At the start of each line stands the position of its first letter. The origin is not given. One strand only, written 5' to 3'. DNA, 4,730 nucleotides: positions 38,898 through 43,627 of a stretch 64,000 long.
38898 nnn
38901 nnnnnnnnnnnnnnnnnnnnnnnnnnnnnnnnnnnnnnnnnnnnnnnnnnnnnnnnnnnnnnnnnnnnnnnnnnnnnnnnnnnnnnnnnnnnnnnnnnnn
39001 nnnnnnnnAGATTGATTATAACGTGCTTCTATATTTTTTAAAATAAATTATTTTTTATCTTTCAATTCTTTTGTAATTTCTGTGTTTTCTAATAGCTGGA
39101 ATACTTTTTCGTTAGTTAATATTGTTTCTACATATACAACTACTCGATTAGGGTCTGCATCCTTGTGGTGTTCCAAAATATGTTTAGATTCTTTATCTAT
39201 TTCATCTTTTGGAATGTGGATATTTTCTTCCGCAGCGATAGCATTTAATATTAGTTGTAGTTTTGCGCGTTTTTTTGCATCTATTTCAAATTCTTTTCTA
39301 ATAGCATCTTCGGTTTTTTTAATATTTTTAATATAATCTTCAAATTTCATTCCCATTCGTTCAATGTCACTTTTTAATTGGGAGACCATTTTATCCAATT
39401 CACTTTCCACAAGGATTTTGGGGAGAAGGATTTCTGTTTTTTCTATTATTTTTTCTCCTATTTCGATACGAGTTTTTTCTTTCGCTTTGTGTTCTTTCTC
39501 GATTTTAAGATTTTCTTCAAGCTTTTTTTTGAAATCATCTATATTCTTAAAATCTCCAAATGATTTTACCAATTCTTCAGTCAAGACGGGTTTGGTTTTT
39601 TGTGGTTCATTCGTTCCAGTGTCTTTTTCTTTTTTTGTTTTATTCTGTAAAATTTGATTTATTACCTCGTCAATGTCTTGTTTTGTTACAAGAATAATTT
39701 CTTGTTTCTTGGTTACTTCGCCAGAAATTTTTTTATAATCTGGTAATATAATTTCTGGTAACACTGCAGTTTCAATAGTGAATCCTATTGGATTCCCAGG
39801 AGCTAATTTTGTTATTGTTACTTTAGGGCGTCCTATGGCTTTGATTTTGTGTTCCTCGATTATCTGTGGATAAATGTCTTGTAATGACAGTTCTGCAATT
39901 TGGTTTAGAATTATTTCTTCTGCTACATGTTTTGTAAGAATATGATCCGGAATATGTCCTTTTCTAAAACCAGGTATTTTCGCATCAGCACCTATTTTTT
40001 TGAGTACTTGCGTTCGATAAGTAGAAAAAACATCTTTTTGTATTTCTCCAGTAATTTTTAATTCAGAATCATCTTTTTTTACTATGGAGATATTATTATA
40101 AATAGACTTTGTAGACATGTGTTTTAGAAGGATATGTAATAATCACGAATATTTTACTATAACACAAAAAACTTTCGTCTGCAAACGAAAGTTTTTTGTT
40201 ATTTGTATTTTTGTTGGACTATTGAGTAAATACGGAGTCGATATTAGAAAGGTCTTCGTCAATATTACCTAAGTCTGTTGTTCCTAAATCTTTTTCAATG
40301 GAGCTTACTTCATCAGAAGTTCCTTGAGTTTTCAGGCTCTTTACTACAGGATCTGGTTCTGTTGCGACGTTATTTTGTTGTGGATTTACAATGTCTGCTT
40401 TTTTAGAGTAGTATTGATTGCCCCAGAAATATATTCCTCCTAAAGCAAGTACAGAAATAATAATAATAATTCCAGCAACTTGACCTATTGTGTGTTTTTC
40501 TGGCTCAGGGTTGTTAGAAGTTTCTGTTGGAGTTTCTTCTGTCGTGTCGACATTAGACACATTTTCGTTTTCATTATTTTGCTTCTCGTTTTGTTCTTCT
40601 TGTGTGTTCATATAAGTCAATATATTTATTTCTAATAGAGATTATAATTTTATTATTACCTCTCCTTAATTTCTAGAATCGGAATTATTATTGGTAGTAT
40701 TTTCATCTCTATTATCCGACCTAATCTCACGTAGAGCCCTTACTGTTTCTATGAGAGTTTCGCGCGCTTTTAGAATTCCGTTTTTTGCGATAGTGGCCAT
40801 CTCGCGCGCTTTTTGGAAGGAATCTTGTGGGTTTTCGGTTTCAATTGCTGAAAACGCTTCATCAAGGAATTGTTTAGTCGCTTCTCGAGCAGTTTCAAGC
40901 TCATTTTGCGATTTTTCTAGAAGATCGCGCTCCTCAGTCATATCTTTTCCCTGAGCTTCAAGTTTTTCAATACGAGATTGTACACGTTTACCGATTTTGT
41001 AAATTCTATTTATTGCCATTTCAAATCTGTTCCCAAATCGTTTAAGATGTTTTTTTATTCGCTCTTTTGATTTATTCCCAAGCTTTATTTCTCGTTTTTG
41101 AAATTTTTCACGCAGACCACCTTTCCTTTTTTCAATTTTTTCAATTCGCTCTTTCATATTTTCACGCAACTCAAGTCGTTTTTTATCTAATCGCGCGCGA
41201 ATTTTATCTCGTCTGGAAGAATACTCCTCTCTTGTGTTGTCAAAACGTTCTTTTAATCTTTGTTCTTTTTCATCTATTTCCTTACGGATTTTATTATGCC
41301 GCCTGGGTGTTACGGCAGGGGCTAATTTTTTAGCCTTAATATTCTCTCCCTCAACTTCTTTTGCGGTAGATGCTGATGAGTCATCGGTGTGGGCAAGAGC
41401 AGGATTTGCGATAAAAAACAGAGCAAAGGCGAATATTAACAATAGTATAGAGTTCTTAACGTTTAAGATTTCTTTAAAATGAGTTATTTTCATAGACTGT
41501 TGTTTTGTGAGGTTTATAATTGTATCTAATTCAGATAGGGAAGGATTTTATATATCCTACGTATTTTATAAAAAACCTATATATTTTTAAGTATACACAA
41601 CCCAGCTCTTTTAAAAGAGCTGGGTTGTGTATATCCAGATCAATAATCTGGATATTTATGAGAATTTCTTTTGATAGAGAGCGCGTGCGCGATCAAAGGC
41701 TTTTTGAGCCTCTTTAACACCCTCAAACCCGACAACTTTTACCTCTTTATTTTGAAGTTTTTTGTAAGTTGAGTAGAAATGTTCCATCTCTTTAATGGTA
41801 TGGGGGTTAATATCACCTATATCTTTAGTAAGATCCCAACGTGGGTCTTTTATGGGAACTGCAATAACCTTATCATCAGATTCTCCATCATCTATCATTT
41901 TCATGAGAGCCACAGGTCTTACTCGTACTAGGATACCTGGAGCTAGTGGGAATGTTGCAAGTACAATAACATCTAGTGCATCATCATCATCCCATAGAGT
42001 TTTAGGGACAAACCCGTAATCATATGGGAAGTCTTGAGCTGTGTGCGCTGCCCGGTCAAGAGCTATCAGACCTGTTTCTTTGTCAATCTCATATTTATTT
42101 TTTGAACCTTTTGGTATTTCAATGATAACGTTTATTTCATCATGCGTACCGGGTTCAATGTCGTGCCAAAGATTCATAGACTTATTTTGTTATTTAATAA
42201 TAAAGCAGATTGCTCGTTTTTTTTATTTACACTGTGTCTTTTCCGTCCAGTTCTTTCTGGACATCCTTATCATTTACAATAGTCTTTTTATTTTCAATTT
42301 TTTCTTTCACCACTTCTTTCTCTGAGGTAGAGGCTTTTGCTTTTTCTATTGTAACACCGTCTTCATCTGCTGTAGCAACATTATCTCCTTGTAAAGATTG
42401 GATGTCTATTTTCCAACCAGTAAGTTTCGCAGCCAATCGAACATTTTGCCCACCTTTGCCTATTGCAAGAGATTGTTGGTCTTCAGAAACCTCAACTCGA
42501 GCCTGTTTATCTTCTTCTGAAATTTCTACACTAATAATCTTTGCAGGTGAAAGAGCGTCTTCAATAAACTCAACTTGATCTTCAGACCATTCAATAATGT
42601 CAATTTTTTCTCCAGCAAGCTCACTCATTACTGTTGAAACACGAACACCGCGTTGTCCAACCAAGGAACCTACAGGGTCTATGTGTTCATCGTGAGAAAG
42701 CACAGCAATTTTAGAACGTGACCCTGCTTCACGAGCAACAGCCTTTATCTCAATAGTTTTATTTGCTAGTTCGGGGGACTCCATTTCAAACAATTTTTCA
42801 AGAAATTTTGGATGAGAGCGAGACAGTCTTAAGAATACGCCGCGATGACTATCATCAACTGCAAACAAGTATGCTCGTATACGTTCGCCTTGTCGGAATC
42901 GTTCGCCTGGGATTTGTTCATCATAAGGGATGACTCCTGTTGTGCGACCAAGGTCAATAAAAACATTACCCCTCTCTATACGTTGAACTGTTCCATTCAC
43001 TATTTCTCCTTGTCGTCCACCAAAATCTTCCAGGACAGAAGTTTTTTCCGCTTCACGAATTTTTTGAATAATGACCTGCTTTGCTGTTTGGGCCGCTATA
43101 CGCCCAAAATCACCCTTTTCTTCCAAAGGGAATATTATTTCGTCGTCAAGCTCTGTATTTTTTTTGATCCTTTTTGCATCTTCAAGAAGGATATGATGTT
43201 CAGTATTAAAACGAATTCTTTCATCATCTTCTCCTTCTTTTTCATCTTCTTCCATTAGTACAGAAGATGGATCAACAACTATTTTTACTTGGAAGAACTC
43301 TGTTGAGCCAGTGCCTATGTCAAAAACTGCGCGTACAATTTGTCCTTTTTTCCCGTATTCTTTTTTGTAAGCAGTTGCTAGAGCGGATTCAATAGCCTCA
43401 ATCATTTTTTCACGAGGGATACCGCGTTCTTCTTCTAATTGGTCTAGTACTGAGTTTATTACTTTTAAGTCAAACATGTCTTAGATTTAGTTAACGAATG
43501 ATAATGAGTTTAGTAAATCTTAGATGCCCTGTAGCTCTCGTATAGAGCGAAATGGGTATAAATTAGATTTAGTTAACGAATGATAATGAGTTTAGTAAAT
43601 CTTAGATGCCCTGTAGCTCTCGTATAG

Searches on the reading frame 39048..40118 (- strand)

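Call 37: search_protein_families(library=pfam, proteins=[window:39048-40118:-])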
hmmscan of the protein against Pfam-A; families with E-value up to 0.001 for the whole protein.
window:39048-40118:- (356 aa): 2 families
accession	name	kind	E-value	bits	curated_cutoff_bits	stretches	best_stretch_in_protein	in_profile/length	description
PF05697.18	Trigger_N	-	7.1e-30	104.6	22.2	1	9-156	2-144/144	Bacterial trigger factor protein (TF)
PF05698.19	Trigger_C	-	3.7e-24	86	22.7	1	193-332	2-140/162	Bacterial trigger factor protein (TF) C-terminus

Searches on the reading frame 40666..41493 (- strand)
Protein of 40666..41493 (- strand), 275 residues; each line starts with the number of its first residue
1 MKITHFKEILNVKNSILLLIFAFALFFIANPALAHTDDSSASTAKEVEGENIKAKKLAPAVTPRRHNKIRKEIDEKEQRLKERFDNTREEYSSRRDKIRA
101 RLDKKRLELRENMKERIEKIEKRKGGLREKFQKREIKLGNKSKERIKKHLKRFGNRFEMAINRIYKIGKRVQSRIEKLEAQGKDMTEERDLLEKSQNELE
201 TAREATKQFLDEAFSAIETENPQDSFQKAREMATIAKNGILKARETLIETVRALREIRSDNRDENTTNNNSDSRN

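Call 37: search_protein_families(library=pfam, proteins=[window:40666-41493:-])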
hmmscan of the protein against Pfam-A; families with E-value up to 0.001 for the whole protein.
window:40666-41493:- (275 aa): 0 families

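Call 43: search_protein_families(library=pfam, proteins=[window:40666-41493:-], max_evalue=0.01)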
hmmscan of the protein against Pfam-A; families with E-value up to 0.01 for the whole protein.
window:40666-41493:- (275 aa): 2 families
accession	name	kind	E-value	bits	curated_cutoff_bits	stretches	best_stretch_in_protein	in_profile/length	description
PF22485.1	DUF6987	-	0.0023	18.2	26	1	141-233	5-93/200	Domain of unknown function (DUF6987)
PF01442.23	Apolipoprotein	-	0.0035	17.5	90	1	66-190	61-175/190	Apolipoprotein A1/A4/E domain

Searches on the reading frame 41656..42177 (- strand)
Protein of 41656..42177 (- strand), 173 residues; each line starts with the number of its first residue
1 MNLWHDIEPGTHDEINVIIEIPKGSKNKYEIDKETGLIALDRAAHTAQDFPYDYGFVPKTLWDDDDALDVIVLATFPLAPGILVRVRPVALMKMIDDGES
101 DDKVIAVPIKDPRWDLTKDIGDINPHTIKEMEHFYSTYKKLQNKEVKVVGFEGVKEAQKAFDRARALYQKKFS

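Call 37: search_protein_families(library=pfam, proteins=[window:41656-42177:-])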
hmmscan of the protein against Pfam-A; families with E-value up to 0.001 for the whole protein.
window:41656-42177:- (173 aa): 1 family
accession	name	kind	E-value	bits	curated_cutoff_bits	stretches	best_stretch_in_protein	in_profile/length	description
PF00719.24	Pyrophosphatase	-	3.7e-53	179.9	23.5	1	17-168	1-152/153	Inorganic pyrophosphatase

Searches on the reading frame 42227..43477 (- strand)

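Call 37: search_protein_families(library=pfam, proteins=[window:42227-43477:-])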
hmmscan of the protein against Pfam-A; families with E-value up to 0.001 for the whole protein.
window:42227-43477:- (416 aa): 6 families
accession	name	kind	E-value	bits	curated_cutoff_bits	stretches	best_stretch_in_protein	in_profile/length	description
PF08529.16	NusA_N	-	4.1e-32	111.3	23.8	1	9-145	4-118/119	NusA N-terminal domain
PF13184.12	KH_5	-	4.7e-28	97.6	27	1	251-319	1-69/69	NusA-like KH domain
PF00575.29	S1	-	5e-09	36.8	22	1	156-216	4-71/74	S1 RNA binding domain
PF23095.1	KH_NusA_C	-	2e-06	28.2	34.2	1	328-364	3-39/59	Transcription termination/antitermination protein NusA, KH domain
PF00013.35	KH_1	-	0.00073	19.7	21.5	0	327-377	3-50/66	KH domain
PF07650.23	KH_2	-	0.00082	19.6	22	1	304-354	5-55/78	KH domain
